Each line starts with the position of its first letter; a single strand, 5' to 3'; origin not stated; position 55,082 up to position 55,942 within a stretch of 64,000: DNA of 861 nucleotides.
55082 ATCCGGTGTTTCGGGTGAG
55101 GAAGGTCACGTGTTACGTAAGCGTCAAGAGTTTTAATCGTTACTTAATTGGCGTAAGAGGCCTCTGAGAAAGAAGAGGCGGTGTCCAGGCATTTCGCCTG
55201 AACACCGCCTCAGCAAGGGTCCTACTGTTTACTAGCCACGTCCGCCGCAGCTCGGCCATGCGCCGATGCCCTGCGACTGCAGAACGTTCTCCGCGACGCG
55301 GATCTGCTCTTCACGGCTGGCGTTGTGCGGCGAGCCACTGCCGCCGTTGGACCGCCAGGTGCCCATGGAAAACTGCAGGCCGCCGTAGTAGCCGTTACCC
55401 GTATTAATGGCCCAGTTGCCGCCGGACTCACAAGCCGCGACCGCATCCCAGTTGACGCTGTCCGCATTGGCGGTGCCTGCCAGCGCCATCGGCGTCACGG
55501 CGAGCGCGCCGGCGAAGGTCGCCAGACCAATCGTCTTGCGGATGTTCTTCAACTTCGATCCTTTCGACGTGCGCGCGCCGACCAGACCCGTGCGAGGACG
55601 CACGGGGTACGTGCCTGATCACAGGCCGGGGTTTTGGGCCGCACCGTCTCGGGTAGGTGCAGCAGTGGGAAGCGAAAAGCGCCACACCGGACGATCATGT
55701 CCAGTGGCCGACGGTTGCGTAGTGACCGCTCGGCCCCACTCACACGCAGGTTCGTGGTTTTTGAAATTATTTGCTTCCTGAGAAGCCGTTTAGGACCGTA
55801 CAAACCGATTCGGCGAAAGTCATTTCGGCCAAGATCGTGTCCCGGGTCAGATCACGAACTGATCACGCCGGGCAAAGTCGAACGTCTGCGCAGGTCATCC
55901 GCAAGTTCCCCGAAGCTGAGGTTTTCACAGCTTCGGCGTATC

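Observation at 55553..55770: Structured ~200-nt rpf leader with an anti-Shine-Dalgarno loop: candidate RNA switch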

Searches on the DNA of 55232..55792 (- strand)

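Call 39: build_rna_model(alignment_id=A1, structure=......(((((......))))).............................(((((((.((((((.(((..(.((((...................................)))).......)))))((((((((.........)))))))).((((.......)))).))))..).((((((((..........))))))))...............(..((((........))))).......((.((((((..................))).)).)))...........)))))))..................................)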
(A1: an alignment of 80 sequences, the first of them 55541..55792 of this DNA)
Model R1 built from alignment A1 (80 sequences, 335 columns); structure: as given.
model positions 251; base pairs 59; branch points 6; effective number of sequences 2.41; information 0.59 bits per position. Calibrated on 0.2 Mb of random sequence (short: E-values are rough).
structure used (alignment columns):
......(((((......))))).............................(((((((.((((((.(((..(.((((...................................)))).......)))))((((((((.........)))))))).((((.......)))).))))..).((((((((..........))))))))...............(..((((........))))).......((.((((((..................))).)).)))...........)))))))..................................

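Call 40: search_with_rna_model(model_id=R1, sources=[window, L081, L082, L083, L084, L085, L086, L087, L088, L089, L090, L091, L092, L093, L094, L095, L096, L097, L098, L099, L100, L101, L102, L103, L104, L105, L106, L107, L108, L109, L110, L111, L112, L113, L114, L115, L116, L117, L118, L119, L120, L121, L122, L123, L124, L125, L126, L127, L128, L129, L130, L131, L132, L133, L134, L135, L136, L137, L138, L139, L140, L141, L142, L143, L144, L145, L146, L147, L148, L149, L150, L151, L152, L153, L154, L155, L156, L157, L158, L159, L160, L161, L162, L163, L164, L165, L166, L167, L168, L169, L170, L171, L172, L173, L174, L175, L176, L177, L178, L179], max_evalue=0.01, make_alignment=true)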
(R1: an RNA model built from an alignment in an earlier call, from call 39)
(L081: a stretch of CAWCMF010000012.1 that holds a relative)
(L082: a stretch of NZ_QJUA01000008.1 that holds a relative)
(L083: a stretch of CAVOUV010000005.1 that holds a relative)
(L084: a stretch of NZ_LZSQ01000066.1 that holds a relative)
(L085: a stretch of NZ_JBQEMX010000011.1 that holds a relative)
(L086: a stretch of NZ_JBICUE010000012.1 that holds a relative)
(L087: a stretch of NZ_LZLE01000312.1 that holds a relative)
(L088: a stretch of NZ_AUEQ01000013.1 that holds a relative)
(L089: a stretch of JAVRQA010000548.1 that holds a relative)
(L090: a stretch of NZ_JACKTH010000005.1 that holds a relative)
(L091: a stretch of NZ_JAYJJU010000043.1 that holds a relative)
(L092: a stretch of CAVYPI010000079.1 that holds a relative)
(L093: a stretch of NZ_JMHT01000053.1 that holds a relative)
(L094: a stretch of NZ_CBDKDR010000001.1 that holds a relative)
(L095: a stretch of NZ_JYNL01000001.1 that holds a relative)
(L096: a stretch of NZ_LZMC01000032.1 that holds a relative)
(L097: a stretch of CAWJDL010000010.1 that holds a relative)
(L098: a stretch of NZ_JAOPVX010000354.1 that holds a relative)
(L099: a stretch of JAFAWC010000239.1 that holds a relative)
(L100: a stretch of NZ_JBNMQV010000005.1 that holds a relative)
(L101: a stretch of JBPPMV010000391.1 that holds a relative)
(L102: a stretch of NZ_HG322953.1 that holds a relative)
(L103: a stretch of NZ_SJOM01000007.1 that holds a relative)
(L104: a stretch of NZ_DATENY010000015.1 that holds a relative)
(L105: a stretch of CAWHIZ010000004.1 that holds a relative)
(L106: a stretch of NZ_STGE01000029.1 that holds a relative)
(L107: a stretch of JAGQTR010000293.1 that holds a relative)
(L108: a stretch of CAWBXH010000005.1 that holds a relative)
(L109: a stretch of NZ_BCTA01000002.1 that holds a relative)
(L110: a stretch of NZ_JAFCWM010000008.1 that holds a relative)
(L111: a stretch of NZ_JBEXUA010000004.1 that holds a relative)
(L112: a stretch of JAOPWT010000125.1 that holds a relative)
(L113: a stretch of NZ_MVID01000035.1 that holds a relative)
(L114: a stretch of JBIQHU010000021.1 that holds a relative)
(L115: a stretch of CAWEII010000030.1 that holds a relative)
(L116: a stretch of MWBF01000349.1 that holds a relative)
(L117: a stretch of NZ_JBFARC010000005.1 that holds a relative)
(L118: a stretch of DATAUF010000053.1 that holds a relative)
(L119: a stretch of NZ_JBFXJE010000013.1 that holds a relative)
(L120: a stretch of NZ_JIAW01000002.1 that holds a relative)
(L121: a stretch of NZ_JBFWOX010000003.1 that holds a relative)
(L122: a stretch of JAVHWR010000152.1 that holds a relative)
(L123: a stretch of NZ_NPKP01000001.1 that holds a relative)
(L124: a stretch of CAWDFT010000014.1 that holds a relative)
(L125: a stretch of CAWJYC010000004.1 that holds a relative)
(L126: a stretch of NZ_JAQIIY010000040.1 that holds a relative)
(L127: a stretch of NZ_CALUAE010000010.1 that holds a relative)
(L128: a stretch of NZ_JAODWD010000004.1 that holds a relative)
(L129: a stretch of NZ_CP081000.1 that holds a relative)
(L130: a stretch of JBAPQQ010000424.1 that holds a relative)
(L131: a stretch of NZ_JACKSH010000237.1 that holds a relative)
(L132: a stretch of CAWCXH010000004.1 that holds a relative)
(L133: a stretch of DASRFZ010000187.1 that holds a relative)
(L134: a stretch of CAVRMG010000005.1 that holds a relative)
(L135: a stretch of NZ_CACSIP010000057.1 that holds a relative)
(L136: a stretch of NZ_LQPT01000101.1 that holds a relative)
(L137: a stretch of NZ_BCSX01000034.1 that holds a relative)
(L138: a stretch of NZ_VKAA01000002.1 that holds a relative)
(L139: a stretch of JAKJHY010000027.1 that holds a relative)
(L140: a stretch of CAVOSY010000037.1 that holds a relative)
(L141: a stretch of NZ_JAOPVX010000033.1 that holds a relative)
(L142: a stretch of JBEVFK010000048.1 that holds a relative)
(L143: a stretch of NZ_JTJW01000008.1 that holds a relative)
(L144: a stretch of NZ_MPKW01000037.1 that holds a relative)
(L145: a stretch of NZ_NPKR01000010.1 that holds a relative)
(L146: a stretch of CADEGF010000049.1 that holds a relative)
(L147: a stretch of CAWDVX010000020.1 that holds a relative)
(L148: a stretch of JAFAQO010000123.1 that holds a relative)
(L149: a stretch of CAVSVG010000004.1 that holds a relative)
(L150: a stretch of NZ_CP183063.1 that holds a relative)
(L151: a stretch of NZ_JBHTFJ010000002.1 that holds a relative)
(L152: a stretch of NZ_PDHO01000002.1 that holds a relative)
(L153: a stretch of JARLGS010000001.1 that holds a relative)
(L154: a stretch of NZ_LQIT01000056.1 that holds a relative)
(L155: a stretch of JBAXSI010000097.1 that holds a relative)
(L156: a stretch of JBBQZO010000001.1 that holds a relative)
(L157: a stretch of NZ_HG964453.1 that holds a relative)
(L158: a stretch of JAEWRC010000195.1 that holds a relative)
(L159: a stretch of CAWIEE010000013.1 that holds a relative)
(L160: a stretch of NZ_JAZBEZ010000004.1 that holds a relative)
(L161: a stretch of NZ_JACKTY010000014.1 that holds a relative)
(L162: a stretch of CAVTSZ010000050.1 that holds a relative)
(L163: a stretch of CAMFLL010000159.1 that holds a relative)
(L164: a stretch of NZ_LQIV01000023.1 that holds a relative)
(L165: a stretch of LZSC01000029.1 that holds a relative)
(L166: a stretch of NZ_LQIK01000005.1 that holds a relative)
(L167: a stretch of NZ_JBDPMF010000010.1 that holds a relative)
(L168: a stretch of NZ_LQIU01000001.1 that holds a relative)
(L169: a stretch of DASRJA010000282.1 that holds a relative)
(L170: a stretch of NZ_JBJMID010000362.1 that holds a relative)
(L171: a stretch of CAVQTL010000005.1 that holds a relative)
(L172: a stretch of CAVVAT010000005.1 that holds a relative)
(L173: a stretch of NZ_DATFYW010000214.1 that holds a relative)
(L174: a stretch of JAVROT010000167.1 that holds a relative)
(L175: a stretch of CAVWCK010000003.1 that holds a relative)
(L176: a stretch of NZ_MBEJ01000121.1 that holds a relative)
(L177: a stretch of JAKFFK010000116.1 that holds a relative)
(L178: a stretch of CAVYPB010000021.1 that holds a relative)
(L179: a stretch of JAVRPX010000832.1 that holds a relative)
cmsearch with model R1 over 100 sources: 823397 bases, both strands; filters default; matches with E-value up to 0.01: 100.
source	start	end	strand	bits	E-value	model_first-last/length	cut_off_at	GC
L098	3752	4001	+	255.3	7.2e-79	1-251/251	no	0.65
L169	1128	1378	-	251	1.7e-77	1-251/251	no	0.63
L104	6490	6739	-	244.8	1.5e-75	1-251/251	no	0.62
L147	5104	5351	+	234.8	2.2e-72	1-251/251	no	0.66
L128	7445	7694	-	234.5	2.8e-72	1-251/251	no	0.64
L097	4479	4740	-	233.6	5.5e-72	1-251/251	no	0.63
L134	988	1242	+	233.5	5.9e-72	1-251/251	no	0.64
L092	345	594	+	231.5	2.4e-71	1-251/251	no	0.64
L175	7620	7868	-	230.3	6e-71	1-251/251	no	0.63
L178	4109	4372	+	229.7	9.5e-71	1-251/251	no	0.62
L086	7418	7677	+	228.9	1.7e-70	1-251/251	no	0.62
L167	7423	7676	-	228.7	1.9e-70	1-251/251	no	0.63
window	55541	55792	-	227.9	3.5e-70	1-251/251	no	0.6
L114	670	923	-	226.7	8.2e-70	1-251/251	no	0.63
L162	1421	1675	+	225.8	1.6e-69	1-251/251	no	0.64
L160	2564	2808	-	222.2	2.2e-68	1-251/251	no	0.65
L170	5342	5591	+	222.1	2.3e-68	1-251/251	no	0.62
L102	6395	6639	+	219.8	1.2e-67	1-251/251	no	0.64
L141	275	541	-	219.3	1.8e-67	1-251/251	no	0.6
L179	2874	3140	+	219.3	1.8e-67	1-251/251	no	0.6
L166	5049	5299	+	217.9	5e-67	1-251/251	no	0.63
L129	2320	2563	+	217.8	5.3e-67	1-251/251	no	0.65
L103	3950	4195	-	216.9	1.1e-66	1-251/251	no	0.64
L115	6874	7120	+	215.5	2.8e-66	1-251/251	no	0.64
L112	200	461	+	215.5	2.9e-66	1-251/251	no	0.64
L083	2630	2871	-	215.2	3.7e-66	1-251/251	no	0.66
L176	3907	4152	+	213.7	1.1e-65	1-251/251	no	0.66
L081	3757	4018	+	211.9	4.1e-65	1-251/251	no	0.61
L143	6075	6317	-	210.2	1.4e-64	1-251/251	no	0.65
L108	7663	7902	-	209.6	2.2e-64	1-251/251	no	0.62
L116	3293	3549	+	208.3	5.6e-64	1-251/251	no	0.65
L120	6672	6918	+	207.4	1.1e-63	1-251/251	no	0.64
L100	5347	5601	-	207.3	1.1e-63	1-251/251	no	0.65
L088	6170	6411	-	206.7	1.8e-63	1-251/251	no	0.64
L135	1163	1406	-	206.3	2.5e-63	1-251/251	no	0.65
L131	7612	7855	+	206.3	2.5e-63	1-251/251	no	0.6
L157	1970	2226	+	206.2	2.6e-63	1-251/251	no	0.64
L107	3270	3521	+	205.8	3.5e-63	1-251/251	no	0.63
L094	5010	5266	-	205.8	3.5e-63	1-251/251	no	0.63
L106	1514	1770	-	205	6e-63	1-251/251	no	0.61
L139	567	820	-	204.3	1e-62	1-251/251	no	0.59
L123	4869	5119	+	201.7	6.6e-62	1-251/251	no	0.58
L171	2327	2568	+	200.9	1.2e-61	1-251/251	no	0.62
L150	4991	5241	-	199.9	2.6e-61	1-251/251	no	0.66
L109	2386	2638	+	199.8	2.8e-61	1-251/251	no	0.66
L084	1417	1667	-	199.5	3.5e-61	1-251/251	no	0.65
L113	5143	5403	-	199.4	3.6e-61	1-251/251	no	0.64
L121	3977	4244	-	199.4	3.8e-61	1-251/251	no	0.66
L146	6408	6653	-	195.9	4.8e-60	1-251/251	no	0.63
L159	64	325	-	195.4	6.8e-60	1-251/251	no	0.6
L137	410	651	+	194.9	9.8e-60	1-251/251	no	0.66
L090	1332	1582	+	194.7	1.1e-59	1-251/251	no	0.58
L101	3391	3639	+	191.7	1e-58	1-251/251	no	0.56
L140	7766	8000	-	191.7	1e-58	28-251/251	5'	0.63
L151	4594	4862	+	191.2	1.4e-58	1-251/251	no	0.66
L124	2156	2405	-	190.4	2.6e-58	1-251/251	no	0.64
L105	6925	7168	-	190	3.6e-58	1-251/251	no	0.62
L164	3215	3459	+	189.5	5.1e-58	1-251/251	no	0.66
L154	248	491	-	188.5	1e-57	1-251/251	no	0.64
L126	3654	3899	-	188.1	1.4e-57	1-251/251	no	0.63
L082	5743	5988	-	187.4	2.3e-57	1-251/251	no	0.63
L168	6362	6606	+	186.9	3.3e-57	1-251/251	no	0.67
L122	5567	5806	-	185.7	8.2e-57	1-251/251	no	0.65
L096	1194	1436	+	184.7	1.6e-56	1-251/251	no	0.63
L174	366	627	+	183.5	4e-56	1-251/251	no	0.63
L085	5736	5991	+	181.5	1.7e-55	1-251/251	no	0.57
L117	3683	3923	-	178.1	2e-54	1-251/251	no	0.68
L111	5420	5683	-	175.6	1.3e-53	1-251/251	no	0.67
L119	5774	6037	+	175.4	1.5e-53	1-251/251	no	0.66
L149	1476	1714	-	174.8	2.3e-53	1-251/251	no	0.62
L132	5011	5222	-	172.6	1.1e-52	1-251/251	no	0.59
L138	2248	2492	-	170.9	4e-52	1-251/251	no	0.64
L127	4667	4912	+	165.9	1.5e-50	1-251/251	no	0.61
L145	5175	5437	+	163.3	1e-49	1-251/251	no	0.67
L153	3355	3621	-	159.7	1.4e-48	1-251/251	no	0.65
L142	519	773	+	154.9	4.5e-47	1-251/251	no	0.64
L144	4885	5152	+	152.8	2.1e-46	1-251/251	no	0.63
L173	2478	2714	+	146.4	2.2e-44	1-251/251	no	0.66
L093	1348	1611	+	145.6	4.1e-44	1-251/251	no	0.64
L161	4318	4591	+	141.6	7.6e-43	1-251/251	no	0.62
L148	841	1088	+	140.2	2.1e-42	1-251/251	no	0.65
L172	5900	6158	-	139.9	2.5e-42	1-251/251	no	0.64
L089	1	181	+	135.4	6.7e-41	70-251/251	5'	0.66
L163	3831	4082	+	134.9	1e-40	1-251/251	no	0.62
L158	2635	2897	+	134.8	1.1e-40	1-251/251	no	0.62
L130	1997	2230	-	130.4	2.7e-39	1-251/251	no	0.66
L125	1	162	+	130.3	2.9e-39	90-251/251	5'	0.67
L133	6818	7016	+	126.7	4e-38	1-251/251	no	0.59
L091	723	964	-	123.3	4.6e-37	1-251/251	no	0.67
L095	1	134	+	112.9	8.9e-34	117-251/251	5'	0.63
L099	1369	1569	+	106.6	8.9e-32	1-251/251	no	0.61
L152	6195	6430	-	101.6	3.6e-30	1-251/251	no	0.63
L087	7396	7647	-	100.2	9.5e-30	1-251/251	no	0.62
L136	5792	6041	-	92.6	2.4e-27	1-251/251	no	0.62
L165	1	134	+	53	8.8e-15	118-251/251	5'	0.6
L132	4468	4502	-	22.2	5e-05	1-251/251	no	0.54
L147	5057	5129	-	16.7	0.0027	1-251/251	no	0.47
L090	2093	2128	+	15.8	0.0053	1-251/251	no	0.56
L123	5630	5665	+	15.8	0.0053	1-251/251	no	0.56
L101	4152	4187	+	15.8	0.0053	1-251/251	no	0.56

Alignment A2: 100 matches aligned to the model, 460 columns, each read 5' to 3' on its own strand. Consensus structure (alignment columns), stored with it:
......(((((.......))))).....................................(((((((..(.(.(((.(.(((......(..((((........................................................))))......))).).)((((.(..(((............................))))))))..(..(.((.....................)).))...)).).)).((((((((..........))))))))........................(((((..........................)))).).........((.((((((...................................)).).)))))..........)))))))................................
